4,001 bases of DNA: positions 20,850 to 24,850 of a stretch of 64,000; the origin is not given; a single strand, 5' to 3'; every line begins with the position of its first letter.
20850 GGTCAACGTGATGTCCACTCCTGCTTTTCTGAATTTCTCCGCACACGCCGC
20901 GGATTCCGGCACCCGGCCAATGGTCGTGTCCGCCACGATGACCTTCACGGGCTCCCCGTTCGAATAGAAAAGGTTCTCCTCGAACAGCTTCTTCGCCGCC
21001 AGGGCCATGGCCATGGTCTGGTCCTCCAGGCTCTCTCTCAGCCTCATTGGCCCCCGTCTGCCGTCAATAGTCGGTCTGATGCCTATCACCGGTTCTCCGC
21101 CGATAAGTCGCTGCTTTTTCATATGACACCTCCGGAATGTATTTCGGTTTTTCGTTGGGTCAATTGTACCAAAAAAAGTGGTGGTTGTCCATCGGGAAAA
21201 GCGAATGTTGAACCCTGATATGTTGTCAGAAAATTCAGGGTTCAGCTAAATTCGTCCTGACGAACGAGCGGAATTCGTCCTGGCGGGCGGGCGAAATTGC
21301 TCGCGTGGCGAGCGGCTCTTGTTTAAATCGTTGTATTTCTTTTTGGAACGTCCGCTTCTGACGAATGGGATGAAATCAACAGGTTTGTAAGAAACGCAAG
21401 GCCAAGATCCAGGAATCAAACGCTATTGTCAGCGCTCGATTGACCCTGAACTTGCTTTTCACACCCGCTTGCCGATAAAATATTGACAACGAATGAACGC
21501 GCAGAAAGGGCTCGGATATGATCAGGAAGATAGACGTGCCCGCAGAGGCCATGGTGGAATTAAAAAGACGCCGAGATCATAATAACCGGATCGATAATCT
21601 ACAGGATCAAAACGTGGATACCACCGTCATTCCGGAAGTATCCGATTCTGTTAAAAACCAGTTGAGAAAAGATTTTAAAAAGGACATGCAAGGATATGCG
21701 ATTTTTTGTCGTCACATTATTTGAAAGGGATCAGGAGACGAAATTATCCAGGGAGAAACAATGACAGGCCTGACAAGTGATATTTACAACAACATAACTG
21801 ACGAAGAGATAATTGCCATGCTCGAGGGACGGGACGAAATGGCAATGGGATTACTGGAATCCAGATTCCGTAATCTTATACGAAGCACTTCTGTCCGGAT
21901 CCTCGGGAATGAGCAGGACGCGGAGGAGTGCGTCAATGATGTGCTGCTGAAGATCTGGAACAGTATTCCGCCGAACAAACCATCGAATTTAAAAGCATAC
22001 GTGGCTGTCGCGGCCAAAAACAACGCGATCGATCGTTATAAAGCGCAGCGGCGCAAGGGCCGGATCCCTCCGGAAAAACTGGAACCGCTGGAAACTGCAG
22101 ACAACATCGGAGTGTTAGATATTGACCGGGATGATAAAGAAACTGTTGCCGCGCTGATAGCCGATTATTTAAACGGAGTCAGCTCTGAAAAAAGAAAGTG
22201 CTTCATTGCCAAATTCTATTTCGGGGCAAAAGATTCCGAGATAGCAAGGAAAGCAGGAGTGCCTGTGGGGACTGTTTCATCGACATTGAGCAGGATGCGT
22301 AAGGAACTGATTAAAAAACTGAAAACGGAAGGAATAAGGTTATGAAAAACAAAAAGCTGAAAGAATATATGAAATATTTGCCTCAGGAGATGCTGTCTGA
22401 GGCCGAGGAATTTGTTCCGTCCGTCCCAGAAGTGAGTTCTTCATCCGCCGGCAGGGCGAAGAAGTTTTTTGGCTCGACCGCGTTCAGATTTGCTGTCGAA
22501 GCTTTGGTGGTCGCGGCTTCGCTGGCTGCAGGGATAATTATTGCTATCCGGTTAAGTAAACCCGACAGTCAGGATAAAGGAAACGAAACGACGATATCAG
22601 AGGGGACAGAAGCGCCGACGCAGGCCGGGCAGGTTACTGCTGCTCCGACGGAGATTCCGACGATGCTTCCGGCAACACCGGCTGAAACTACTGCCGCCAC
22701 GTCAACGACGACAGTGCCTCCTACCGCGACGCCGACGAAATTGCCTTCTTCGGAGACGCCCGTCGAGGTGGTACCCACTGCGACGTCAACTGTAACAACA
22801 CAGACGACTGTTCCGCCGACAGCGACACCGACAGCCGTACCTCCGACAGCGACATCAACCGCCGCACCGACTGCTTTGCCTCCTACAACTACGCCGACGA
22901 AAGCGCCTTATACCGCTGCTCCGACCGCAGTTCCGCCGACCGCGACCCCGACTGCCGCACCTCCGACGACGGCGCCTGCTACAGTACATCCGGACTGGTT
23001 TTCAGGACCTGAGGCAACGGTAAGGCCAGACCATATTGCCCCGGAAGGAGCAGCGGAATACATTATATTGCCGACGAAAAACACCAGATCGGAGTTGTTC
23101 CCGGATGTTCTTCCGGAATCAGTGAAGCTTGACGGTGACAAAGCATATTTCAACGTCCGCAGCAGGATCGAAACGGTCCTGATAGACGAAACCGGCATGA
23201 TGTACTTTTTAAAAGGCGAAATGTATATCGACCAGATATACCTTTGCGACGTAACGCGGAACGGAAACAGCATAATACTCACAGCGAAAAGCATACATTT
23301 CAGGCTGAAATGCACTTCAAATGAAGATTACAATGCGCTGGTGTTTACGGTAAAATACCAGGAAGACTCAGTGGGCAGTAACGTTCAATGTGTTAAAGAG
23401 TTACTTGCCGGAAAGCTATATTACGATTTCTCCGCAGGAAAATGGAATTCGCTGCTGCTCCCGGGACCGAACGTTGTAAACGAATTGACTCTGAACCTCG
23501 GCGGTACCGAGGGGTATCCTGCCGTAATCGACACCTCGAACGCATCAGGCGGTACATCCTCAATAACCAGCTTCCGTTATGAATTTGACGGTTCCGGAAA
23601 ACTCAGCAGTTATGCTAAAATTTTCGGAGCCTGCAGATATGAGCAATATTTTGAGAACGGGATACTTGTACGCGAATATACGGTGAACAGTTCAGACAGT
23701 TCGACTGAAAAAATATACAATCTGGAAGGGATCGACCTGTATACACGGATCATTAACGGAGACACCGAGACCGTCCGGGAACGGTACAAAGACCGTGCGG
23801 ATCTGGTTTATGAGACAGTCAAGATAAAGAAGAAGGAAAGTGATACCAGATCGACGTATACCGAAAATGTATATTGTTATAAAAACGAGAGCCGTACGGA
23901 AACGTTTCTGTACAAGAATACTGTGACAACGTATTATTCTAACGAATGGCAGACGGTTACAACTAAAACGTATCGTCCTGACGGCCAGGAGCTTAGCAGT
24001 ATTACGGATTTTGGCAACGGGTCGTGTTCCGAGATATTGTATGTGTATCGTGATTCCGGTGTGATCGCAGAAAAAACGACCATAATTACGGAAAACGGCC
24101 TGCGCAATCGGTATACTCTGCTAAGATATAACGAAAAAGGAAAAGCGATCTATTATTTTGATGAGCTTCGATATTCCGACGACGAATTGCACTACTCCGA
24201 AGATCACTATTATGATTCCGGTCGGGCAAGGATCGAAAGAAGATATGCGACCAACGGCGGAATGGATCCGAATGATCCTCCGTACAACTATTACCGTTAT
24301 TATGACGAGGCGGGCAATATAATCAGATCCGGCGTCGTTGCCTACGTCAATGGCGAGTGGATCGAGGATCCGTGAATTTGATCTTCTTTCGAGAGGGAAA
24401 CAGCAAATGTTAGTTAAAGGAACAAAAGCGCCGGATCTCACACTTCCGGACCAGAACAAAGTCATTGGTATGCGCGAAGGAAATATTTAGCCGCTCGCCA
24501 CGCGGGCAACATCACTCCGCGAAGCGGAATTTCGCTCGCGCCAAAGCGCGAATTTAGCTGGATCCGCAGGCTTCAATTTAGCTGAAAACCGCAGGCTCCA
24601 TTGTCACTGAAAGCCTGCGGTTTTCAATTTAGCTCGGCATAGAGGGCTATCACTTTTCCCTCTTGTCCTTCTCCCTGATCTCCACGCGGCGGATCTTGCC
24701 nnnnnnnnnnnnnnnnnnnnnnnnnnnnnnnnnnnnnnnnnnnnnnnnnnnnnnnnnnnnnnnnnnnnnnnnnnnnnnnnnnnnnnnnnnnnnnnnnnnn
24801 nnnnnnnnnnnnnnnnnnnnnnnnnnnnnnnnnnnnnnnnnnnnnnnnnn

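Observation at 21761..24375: ECF sigma factor paired with a membrane protein whose extracytoplasmic part is a PT-rich stalk plus YD (RHS-type) repeats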

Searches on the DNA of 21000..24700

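Call 93: search_rna_families(source=window, start=21000, end=24700, threshold=evalue, max_evalue=1)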
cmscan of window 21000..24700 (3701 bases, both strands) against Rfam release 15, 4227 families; matches with E-value up to 1: 2.
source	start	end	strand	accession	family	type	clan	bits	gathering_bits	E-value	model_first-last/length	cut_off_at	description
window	24480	24560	-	RF01706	Gut-1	Gene; sRNA;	-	45.8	50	4.6e-07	1-77/77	no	Gut-1 RNA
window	21243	21302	+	RF01706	Gut-1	Gene; sRNA;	-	22.4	50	0.38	1-77/77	no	Gut-1 RNA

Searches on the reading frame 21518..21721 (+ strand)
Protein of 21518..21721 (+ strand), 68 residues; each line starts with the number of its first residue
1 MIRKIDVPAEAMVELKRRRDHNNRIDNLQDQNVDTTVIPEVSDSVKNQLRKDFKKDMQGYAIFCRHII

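Call 98: search_protein_families(library=padloc, proteins=[window:21518-21721:+], max_evalue=0.01)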
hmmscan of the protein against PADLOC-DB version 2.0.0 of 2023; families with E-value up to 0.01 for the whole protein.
window:21518-21721:+ (68 aa): 0 families

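Call 99: search_protein_families(library=phrogs, proteins=[window:21518-21721:+], max_evalue=0.01)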
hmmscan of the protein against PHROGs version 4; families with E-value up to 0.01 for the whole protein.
window:21518-21721:+ (68 aa): 0 families
